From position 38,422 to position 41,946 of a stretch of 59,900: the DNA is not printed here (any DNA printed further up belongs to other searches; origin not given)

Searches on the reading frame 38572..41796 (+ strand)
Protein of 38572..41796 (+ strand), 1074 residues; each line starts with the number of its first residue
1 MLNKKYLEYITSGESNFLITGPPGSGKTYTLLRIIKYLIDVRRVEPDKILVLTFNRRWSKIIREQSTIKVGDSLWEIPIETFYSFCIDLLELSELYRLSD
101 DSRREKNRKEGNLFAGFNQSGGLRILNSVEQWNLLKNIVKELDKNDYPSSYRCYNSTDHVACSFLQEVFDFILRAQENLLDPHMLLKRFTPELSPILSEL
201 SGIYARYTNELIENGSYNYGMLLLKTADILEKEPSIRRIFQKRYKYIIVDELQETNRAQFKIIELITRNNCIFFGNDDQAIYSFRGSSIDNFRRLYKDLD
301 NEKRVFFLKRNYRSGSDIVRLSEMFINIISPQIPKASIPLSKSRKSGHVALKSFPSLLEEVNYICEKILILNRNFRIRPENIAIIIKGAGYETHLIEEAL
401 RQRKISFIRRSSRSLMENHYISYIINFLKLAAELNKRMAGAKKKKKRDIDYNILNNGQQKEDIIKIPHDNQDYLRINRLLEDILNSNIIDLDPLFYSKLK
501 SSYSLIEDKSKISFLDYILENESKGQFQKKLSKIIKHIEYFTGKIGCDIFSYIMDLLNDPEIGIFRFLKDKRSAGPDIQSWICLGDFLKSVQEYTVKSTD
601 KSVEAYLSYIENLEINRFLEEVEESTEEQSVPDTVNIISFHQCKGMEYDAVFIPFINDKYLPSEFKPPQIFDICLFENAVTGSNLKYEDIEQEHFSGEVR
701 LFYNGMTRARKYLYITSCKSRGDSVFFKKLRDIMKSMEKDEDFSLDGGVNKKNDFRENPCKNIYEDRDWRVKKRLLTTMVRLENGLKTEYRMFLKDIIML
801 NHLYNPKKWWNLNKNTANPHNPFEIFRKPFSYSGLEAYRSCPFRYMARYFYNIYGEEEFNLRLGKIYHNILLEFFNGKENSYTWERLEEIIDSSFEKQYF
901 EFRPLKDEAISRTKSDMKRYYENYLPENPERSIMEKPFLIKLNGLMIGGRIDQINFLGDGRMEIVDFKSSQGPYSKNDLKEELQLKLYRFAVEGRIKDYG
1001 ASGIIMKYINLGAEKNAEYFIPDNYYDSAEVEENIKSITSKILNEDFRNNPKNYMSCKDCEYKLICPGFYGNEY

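Call 82: search_protein_families(library=pfam, proteins=[window:38572-41796:+], max_evalue=0.00001)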
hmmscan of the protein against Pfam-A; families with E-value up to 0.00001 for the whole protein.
window:38572-41796:+ (1074 aa): 5 families
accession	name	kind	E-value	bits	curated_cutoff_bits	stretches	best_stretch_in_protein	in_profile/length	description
PF00580.27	UvrD-helicase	-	3.9e-45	155.1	23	1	2-299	1-270/271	UvrD/REP helicase N-terminal domain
PF13361.12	UvrD_C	-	7e-31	108.3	25.6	1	308-719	3-349/350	UvrD-like helicase C-terminal domain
PF12705.13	PDDEXK_1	-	1.9e-28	100.5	22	1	830-1067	2-247/247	PD-(D/E)XK nuclease superfamily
PF13245.12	AAA_19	-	4e-15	56.6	25.1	1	13-285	10-134/134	AAA domain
PF13538.12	UvrD_C_2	-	2.9e-07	30.7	27.4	0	696-715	32-51/52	UvrD-like helicase C-terminal domain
